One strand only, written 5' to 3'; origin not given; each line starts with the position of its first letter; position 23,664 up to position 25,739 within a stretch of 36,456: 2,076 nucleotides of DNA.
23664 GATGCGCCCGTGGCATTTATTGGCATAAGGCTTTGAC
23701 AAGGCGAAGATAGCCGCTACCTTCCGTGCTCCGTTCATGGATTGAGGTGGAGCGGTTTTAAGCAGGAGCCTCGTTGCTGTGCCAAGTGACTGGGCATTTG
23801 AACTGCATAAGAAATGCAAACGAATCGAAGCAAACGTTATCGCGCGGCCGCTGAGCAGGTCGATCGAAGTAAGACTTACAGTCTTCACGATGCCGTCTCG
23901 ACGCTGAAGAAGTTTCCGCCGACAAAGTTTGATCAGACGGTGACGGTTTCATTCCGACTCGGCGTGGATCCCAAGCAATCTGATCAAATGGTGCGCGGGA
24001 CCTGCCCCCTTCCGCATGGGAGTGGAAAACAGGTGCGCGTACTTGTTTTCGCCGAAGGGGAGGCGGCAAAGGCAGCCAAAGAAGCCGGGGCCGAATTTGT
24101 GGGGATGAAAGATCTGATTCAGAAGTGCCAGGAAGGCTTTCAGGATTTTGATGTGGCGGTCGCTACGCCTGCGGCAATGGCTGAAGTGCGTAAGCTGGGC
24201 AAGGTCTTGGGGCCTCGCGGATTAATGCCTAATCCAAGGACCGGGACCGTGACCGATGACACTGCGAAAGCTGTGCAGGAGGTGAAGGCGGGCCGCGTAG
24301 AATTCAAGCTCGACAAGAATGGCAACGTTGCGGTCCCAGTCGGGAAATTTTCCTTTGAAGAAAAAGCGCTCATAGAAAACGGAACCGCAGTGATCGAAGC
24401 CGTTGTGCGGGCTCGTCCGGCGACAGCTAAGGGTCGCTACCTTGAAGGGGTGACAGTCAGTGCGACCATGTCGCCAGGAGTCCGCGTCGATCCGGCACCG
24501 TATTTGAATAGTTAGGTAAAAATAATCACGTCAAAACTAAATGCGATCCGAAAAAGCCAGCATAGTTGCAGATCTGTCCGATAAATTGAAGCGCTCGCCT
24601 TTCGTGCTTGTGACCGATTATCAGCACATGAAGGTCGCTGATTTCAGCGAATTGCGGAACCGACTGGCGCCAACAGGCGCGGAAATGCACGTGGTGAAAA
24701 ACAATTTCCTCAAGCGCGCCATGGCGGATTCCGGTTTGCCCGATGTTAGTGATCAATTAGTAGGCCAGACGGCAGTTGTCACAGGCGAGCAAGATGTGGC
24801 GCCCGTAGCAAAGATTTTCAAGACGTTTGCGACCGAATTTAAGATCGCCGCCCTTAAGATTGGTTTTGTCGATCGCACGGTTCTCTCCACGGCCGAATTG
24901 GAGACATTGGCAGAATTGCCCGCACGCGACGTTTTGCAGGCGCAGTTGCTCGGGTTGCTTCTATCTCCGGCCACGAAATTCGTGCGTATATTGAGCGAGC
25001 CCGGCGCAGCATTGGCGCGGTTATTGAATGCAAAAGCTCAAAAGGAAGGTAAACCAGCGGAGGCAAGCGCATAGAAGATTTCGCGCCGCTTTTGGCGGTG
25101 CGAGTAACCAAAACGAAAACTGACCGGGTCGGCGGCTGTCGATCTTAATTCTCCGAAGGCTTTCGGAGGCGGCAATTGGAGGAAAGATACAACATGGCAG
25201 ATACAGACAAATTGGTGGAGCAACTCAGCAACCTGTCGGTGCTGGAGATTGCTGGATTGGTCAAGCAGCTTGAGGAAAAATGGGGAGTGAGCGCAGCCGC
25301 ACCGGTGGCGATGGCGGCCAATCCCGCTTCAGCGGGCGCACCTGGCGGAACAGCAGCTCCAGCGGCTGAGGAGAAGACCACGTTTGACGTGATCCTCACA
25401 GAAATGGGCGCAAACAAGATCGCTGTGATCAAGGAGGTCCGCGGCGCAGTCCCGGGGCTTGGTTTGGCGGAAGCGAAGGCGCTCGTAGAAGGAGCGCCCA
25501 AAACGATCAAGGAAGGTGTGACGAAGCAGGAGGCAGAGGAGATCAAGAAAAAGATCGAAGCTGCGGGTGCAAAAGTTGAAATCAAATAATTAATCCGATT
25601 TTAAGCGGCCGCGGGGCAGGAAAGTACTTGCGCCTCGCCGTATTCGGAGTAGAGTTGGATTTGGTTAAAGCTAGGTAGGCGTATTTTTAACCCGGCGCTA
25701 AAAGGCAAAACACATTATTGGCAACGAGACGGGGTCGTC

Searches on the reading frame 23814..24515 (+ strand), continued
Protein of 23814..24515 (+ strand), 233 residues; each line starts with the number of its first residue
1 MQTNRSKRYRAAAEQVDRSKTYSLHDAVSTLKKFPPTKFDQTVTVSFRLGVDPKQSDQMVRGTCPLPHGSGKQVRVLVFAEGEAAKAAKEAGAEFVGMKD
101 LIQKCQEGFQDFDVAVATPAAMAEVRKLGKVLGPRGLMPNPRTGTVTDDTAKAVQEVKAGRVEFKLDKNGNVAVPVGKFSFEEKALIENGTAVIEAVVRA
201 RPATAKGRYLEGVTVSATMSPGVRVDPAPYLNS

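Call 77: list_cluster_members(proteins=[P0275, P0260, P0276, P0306, P0329, P0332, P0377, P0271, P0328, P0330])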
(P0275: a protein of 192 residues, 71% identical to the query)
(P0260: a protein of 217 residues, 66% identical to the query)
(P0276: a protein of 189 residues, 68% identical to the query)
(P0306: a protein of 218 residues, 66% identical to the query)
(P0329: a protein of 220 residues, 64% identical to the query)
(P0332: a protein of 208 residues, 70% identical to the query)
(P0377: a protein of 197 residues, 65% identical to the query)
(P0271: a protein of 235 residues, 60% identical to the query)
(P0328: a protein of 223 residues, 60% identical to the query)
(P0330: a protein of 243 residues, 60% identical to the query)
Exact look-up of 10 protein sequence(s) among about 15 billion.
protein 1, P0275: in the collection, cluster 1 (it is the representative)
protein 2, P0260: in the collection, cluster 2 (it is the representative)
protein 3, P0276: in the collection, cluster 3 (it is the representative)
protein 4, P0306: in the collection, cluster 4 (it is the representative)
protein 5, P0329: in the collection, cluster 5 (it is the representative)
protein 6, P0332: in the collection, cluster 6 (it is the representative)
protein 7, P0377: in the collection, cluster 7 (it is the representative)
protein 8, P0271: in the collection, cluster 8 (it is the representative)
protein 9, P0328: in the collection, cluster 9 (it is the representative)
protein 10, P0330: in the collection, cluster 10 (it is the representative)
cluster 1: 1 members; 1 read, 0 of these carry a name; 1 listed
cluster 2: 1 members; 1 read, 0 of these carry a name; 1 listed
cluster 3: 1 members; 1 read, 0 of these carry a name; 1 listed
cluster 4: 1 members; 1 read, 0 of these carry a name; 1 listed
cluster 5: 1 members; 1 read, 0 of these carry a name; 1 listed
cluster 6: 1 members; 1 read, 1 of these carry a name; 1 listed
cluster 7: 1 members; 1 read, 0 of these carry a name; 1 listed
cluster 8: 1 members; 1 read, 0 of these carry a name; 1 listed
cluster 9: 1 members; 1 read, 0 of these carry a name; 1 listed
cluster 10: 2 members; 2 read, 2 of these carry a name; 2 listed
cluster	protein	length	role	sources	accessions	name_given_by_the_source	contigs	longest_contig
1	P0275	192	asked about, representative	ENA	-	-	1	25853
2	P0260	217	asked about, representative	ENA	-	-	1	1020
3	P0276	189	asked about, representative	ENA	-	-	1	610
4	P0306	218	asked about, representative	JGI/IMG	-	-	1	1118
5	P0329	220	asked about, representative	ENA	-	-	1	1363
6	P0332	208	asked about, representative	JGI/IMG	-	large subunit ribosomal protein L1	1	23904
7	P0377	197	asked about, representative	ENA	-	-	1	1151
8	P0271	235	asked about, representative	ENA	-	-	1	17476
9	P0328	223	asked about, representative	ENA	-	-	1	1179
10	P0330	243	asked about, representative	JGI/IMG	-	large subunit ribosomal protein L1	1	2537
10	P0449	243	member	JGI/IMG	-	large subunit ribosomal protein L1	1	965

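Call 78: find_related_loci(query=P0275, collection=metagenome_contigs, flank=10000)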
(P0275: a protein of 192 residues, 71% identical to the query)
Query P0275 (192 aa) in metagenome_contigs; peptide patterns used: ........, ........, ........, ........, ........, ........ (x = any residue, [..] = any of these).
600 stretches matched a pattern (row limit reached: there are more); 594 encode a relative of the query (tblastn E <= 1e-3); the best 80 are kept; 80 distinct loci.
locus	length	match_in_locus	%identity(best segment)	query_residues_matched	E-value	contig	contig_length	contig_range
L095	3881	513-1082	66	1-190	1e-71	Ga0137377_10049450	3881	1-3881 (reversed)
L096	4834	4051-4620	67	1-190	4e-65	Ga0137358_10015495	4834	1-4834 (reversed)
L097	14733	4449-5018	67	1-190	2e-64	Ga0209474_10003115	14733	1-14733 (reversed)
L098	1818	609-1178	68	1-190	8e-66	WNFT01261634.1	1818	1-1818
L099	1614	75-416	87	77-190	5e-66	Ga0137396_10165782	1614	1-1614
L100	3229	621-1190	66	1-190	1e-63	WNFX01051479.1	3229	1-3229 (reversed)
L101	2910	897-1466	68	1-190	5e-63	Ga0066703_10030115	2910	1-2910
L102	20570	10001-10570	65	1-190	3e-62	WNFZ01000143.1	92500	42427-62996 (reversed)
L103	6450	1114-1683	66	1-190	7e-62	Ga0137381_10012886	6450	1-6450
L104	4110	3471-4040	65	1-190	6e-62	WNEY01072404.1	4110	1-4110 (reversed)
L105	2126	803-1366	59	4-191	6e-57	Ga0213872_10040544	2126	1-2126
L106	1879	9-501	90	27-190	3e-56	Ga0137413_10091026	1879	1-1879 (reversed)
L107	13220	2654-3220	60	1-189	7e-54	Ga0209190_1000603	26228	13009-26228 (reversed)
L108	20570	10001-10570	54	1-190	9e-49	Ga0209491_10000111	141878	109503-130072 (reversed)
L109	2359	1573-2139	55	1-189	8e-49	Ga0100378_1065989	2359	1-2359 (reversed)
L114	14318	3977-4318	72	77-189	3e-47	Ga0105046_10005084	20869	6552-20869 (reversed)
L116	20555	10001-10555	54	6-189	4e-46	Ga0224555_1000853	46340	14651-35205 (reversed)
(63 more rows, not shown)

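Call 86: list_cluster_members(proteins=[L105:287-712:+, L105:791-1495:+, L107:2148-2573:+, L107:2654-3355:+, L108:9516-9941:+, L108:10001-10696:+, L116:9511-9936:+, L114:3283-3708:+, L114:3758-4450:+])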
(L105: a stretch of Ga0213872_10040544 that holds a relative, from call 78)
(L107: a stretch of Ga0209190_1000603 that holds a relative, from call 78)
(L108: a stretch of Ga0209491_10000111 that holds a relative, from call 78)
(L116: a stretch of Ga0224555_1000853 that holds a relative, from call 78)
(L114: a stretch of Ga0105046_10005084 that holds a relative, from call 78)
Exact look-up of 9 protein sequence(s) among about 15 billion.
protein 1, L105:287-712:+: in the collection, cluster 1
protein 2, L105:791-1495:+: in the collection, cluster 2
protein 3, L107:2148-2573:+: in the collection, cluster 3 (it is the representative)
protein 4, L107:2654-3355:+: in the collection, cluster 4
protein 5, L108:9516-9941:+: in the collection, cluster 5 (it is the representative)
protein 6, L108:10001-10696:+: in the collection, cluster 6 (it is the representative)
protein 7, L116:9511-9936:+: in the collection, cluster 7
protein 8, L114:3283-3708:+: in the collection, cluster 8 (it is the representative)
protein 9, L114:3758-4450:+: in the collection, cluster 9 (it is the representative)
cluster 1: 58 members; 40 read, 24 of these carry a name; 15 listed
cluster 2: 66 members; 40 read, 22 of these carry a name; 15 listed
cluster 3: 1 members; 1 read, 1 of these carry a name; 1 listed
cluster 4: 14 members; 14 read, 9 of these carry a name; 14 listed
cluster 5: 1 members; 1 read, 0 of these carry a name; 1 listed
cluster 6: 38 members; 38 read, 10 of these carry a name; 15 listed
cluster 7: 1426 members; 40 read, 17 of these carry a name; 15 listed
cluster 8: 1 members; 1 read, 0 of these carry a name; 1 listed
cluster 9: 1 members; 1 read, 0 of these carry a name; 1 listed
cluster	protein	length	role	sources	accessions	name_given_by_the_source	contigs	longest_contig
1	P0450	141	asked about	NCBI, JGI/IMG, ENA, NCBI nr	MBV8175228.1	MAG: 50S ribosomal protein L11 [Verrucomicrobia bacterium] | large subunit ribosomal protein L11 | 50S ribosomal protein L11 [Verrucomicrobiota bacterium]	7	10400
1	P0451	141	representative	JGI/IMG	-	-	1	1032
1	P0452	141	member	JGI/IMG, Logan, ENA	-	large subunit ribosomal protein L11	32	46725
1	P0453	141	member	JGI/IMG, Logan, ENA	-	large subunit ribosomal protein L11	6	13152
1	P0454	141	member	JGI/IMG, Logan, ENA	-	large subunit ribosomal protein L11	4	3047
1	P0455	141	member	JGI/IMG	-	large subunit ribosomal protein L11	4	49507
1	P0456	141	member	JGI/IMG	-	large subunit ribosomal protein L11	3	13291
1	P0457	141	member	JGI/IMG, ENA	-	large subunit ribosomal protein L11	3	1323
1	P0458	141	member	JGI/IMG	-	large subunit ribosomal protein L11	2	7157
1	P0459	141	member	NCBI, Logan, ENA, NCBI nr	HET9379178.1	MAG TPA: 50S ribosomal protein L11 [Chthoniobacterales bacterium] | 50S ribosomal protein L11 [Chthoniobacterales bacterium]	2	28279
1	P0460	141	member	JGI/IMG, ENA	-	large subunit ribosomal protein L11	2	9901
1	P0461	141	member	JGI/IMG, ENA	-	large subunit ribosomal protein L11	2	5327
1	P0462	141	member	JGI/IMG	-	large subunit ribosomal protein L11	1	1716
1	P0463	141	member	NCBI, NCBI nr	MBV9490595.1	MAG: 50S ribosomal protein L11 [Verrucomicrobia bacterium] | 50S ribosomal protein L11 [Verrucomicrobiota bacterium]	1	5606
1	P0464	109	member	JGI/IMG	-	large subunit ribosomal protein L11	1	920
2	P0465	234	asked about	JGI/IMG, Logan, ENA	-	large subunit ribosomal protein L1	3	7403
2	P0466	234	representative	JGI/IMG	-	large subunit ribosomal protein L1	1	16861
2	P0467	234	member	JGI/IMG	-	large subunit ribosomal protein L1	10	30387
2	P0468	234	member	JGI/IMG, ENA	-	large subunit ribosomal protein L1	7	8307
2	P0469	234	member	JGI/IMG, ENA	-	large subunit ribosomal protein L1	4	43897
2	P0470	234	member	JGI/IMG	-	large subunit ribosomal protein L1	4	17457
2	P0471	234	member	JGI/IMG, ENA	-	large subunit ribosomal protein L1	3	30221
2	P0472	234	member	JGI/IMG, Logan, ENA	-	large subunit ribosomal protein L1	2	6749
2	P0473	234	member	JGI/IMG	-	large subunit ribosomal protein L1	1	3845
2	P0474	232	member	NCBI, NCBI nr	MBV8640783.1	MAG: 50S ribosomal protein L1 [Verrucomicrobia bacterium] | 50S ribosomal protein L1 [Verrucomicrobiota bacterium]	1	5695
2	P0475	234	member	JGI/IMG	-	large subunit ribosomal protein L1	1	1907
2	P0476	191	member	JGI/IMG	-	large subunit ribosomal protein L1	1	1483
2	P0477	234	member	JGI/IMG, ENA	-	large subunit ribosomal protein L1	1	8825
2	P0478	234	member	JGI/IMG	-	large subunit ribosomal protein L1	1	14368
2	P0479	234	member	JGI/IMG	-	large subunit ribosomal protein L1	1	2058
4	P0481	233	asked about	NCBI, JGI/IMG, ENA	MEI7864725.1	MAG: 50S ribosomal protein L1 [Chthoniobacterales bacterium] | large subunit ribosomal protein L1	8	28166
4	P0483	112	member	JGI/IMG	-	large subunit ribosomal protein L1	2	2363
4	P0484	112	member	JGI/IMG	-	large subunit ribosomal protein L1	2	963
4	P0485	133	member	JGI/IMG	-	large subunit ribosomal protein L1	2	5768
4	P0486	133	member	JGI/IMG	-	large subunit ribosomal protein L1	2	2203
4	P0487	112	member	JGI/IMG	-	large subunit ribosomal protein L1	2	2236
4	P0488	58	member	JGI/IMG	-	large subunit ribosomal protein L1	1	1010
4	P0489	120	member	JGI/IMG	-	large subunit ribosomal protein L1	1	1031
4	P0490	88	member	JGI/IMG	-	large subunit ribosomal protein L1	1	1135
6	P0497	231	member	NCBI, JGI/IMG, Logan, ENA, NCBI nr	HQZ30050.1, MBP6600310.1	MAG: 50S ribosomal protein L1 [Verrucomicrobiales bacterium] | large subunit ribosomal protein L1 | 50S ribosomal protein L1 [Verrucomicrobiales bacterium]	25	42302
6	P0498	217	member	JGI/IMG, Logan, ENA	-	large subunit ribosomal protein L1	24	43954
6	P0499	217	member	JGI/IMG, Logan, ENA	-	large subunit ribosomal protein L1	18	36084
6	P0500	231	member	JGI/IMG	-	large subunit ribosomal protein L1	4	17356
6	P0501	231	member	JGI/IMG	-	large subunit ribosomal protein L1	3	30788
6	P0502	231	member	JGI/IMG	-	large subunit ribosomal protein L1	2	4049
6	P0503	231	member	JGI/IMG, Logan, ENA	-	large subunit ribosomal protein L1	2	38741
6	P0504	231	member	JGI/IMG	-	large subunit ribosomal protein L1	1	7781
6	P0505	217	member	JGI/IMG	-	large subunit ribosomal protein L1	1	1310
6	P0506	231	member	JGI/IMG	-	large subunit ribosomal protein L1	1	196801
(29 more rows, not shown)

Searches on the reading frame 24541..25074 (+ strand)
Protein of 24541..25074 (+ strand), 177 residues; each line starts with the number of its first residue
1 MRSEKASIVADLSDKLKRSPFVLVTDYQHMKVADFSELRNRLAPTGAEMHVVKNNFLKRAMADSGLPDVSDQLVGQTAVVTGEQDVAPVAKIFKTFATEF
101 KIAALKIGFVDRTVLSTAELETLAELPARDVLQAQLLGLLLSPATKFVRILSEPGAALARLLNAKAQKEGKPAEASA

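Call 76: search_protein_families(library=pfam, proteins=[window:24541-25074:+], max_evalue=0.00001)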
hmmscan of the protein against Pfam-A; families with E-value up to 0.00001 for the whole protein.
window:24541-25074:+ (177 aa): 1 family
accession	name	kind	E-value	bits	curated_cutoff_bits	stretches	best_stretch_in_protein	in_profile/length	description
PF00466.25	Ribosomal_L10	-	1.3e-24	86.6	22.8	1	2-97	3-99/100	Ribosomal protein L10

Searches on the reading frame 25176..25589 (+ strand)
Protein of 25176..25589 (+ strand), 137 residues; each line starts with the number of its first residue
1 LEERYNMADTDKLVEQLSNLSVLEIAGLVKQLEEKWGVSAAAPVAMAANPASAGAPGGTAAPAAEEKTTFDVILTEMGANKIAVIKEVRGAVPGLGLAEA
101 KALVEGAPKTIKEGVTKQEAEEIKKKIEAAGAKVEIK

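Call 76: search_protein_families(library=pfam, proteins=[window:25176-25589:+], max_evalue=0.00001)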
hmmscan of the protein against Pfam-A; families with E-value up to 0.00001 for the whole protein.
window:25176-25589:+ (137 aa): 2 families
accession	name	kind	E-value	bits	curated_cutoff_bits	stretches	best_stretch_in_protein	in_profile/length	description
PF00542.24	Ribosomal_L12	-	9e-29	100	25.9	1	70-137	1-67/67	Ribosomal protein L7/L12 C-terminal domain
PF16320.10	Ribosomal_L12_N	-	3.8e-18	65.3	25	1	10-55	2-47/48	Ribosomal protein L7/L12 dimerisation domain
